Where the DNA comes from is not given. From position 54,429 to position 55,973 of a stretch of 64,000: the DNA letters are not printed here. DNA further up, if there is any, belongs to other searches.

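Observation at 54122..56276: Orphan two-gene operon with perfect consensus promoter, ~260-nt structured leader and 4-nt translational coupling, preceded by paired perfect hairpins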

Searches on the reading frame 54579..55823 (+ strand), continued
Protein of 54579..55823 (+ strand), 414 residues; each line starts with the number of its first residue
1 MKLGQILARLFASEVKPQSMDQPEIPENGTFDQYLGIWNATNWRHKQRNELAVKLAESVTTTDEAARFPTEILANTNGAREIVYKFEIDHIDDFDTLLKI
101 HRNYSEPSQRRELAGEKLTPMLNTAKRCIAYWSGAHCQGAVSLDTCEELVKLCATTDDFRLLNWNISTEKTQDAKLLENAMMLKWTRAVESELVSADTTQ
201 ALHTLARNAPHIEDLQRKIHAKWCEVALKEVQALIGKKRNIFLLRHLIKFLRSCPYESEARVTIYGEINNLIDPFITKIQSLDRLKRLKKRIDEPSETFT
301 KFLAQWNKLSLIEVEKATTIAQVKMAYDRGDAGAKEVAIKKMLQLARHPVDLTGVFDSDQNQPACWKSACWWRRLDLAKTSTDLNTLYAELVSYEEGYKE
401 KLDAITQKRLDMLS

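Call 44: find_related_loci(query=A2, collection=metagenome_contigs, flank=5000)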
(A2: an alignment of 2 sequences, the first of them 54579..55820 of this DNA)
Query A2 (414 aa) in metagenome_contigs; peptide patterns used: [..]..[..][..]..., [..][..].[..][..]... (x = any residue, [..] = any of these).
355 stretches matched a pattern, but none encodes a relative of the query by tblastn (E <= 1e-3).

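Call 49: search_solved_structures(query=window:54579-55820:+, max_evalue=10)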
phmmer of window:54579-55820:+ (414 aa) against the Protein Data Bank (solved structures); distinct sequences matched with E-value up to 10: 2.
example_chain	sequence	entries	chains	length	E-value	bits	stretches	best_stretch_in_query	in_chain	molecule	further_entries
8w6e_A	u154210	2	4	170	1.4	11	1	203-320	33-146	HBC599 in complex with wFAP1.1 | wFAP1.1 structure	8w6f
8h8a_B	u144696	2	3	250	1.9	10.5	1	60-111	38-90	C-terminal peptide from Putative Rhs-family protein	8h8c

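Call 52: search_dna_similar(query=window:54579-55820:+, collection=phages, mode=protein, max_evalue=0.01)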
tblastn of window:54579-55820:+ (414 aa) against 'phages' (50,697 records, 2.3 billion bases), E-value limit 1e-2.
No match.

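Call 61: find_homologous_proteins(query=P0003, max_evalue=0.001)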
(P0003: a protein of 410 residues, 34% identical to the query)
Query P0003 (410 aa): 1 proteins with E <= 0.001 among 8000 candidates.
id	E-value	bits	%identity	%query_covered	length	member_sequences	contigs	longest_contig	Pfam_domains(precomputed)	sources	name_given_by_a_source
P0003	3.1e-270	914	100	100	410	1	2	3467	-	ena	-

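Call 69: search_protein_families(library=ncbifam, proteins=[P0003, P0004, P0005, P0007, P0008, P0010, P0013], max_evalue=0.1)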
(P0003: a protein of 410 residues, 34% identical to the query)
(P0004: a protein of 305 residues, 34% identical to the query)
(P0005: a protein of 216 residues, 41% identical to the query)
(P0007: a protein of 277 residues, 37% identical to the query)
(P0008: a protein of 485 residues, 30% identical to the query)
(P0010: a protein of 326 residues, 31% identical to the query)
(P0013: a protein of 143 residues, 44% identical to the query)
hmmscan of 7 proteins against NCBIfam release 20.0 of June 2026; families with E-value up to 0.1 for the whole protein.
P0003 (410 aa): 0 families

P0004 (305 aa): 1 family
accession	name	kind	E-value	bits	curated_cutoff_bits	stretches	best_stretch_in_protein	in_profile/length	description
NF008729.0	PRK11747.1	equivalog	0.076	11.4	598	1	146-273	311-436/703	ATP-dependent DNA helicase DinG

P0005 (216 aa): 1 family
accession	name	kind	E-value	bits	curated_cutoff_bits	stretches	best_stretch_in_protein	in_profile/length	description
TIGR03736.1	PRTRC_ThiF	hypoth_equivalog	0.014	14.7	144.75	1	113-209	111-199/245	PRTRC system ThiF family protein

P0007 (277 aa): 1 family
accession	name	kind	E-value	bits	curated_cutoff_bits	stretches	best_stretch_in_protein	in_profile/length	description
NF033762.1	social_mot_Tgl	equivalog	0.0061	15.9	225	1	56-161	27-130/252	social motility TPR repeat lipoprotein Tgl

P0008 (485 aa): 1 family
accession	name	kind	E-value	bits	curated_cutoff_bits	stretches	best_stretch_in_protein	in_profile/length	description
TIGR00375.1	TIGR00375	hypoth_equivalog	0.06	12.7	326.6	0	158-211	235-288/374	TIGR00375 family protein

P0010 (326 aa): 3 families
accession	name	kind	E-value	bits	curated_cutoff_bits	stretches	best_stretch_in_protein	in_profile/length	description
NF007836.1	PRK10548.1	equivalog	0.00011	22.6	116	1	90-122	20-52/110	flagella biosynthesis regulatory protein FliT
NF010444.1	PRK13870.1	equivalog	0.029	13.8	250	0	275-298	177-200/234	autoinducer-binding transcriptional regulator TraR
NF033786.1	phenyl_MerG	equivalog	0.041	13.8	350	0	227-299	114-189/217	phenylmercury resistance protein MerG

P0013 (143 aa): 1 family
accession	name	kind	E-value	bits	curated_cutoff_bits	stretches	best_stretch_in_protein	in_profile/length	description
NF008384.0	PRK11179.1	equivalog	0.0002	21.2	227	1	71-120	88-137/153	transcriptional regulator AsnC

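Call 70: search_solved_structures(query=A3, max_evalue=1)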
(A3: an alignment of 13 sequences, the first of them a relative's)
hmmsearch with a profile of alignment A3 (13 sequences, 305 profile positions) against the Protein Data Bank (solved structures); distinct sequences matched with E-value up to 1: 3.
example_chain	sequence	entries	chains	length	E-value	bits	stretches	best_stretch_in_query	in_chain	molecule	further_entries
6cgh_A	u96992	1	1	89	0.022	17.5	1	51-88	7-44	DnaJ homolog subfamily C member 2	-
9zr7_A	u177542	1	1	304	0.086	15.5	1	21-87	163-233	GTPase NRas,Soluble cytochrome b562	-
3cu5_A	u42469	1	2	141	0.23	14.1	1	60-156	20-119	Two component transcriptional regulator, AraC family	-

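Call 82: search_protein_families(library=padloc, proteins=[P0003], max_evalue=0.1)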
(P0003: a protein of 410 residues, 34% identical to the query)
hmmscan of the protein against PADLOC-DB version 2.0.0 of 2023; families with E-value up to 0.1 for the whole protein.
P0003 (410 aa): 0 families

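Call 83: search_protein_families(library=phrogs, proteins=[P0003, P0004, P0008], max_evalue=0.01)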
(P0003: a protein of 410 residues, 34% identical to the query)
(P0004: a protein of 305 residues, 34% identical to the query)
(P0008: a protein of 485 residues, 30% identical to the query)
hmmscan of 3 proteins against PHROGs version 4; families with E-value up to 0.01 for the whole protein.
P0003 (410 aa): 0 families

P0004 (305 aa): 1 family
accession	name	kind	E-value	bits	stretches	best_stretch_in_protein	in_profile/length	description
phrog_36431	-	unknown function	0.0048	18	0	59-92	32-65/105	-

P0008 (485 aa): 1 family
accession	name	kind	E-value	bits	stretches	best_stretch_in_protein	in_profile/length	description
phrog_9461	-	unknown function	0.0089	17.4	0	128-184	7-62/77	-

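Call 85: list_cluster_members(proteins=[P0001, P0002, P0003])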
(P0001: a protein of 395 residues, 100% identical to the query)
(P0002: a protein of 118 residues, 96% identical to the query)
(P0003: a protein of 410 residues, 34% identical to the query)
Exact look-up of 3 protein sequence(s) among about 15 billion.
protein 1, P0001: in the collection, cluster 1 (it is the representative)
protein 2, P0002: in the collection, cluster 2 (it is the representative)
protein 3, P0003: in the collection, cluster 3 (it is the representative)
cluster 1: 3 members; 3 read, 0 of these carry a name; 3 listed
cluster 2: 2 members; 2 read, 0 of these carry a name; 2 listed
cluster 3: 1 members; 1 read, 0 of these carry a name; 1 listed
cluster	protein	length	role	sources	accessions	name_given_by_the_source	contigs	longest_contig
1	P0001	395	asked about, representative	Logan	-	-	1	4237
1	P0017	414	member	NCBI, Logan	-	-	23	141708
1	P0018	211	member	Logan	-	-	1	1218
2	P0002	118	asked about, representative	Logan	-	-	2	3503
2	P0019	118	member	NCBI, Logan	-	-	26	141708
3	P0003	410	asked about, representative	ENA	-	-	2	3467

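Call 89: fold_search(model_id=the predicted structure, library=pdb)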
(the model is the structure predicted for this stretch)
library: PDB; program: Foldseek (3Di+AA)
matches with E <= 10: 433; with E <= 0.001: 0
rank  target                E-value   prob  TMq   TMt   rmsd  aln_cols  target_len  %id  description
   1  8sym_A                4.5e-02  0.38  0.12  0.13  28.7       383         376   13  Human VPS29/VPS35L Complex (Locally refined map) (released 2023-11-01)
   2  5k7v_A                8.2e-02  0.35  0.11  0.14  25.5       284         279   13  Computational Design of Self-Assembling Cyclic Protein Homooligomers (released 2017-04-12)
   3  9g8o_B                9.0e-02  0.44  0.15  0.08  22.7       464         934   10  human 40S ribosome bound by a SKI238-exosome complex (released 2024-10-16)
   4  7rdr_A                9.0e-02  0.25  0.12  0.11  21.3       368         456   14  Circular tandem repeat protein with novel repeat topology and enhanced subunit contact surfaces (released 2021-09-01)
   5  6hc2_A                1.1e-01  0.47  0.15  0.17  21.1       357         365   12  Crystal structure of NuMA/LGN hetero-hexamers (released 2019-05-29)
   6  6hc2_C                1.1e-01  0.47  0.15  0.17  21.1       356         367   12  Crystal structure of NuMA/LGN hetero-hexamers (released 2019-05-29)
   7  5h2x_A                1.4e-01  0.28  0.14  0.14  19.2       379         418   14  Crystal structure of the karyopherin Kap60p bound to the SUMO protease Ulp1p (150-172) (released 2016-12-14)
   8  9j0a_A                1.7e-01  0.30  0.16  0.09  22.8       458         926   10  Complex structure of ANKRD11/STAG2/RAD21 (released 2025-03-19)
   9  2c1t_A                1.7e-01  0.21  0.13  0.13  23.2       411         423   13  Structure of the Kap60p:Nup2 complex (released 2005-11-22)
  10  8r0j_D                1.8e-01  0.23  0.12  0.15  20.7       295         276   12  Crystal structure of the retromer complex VPS29/VPS35 with the ligand bis-1,3-phenyl guanylhydrazone, 2a (released 2024-03-27)
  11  8xi2_I                1.9e-01  0.28  0.17  0.12  21.3       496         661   10  Cryo-EM structure of the Chlamydomonas C* complex (released 2024-10-09)
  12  5o01_A                2.1e-01  0.44  0.17  0.21  14.0       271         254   15  Crystal structure of BtubC (BKLC) from P. vanneervenii (released 2017-07-19)
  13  6vac_A                2.5e-01  0.25  0.17  0.11  21.3       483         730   12  Mouse retromer (VPS26/VPS35/VPS29) heterotrimer (released 2020-02-19)
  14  8ro0_J                2.6e-01  0.44  0.20  0.16  17.4       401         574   13  Structure of the C. elegans Intron Lariat Spliceosome primed for disassembly (ILS') (released 2024-08-07)
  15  5a7d_G                2.6e-01  0.30  0.14  0.17  20.1       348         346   13  Tetrameric assembly of LGN with Inscuteable (released 2016-08-03)
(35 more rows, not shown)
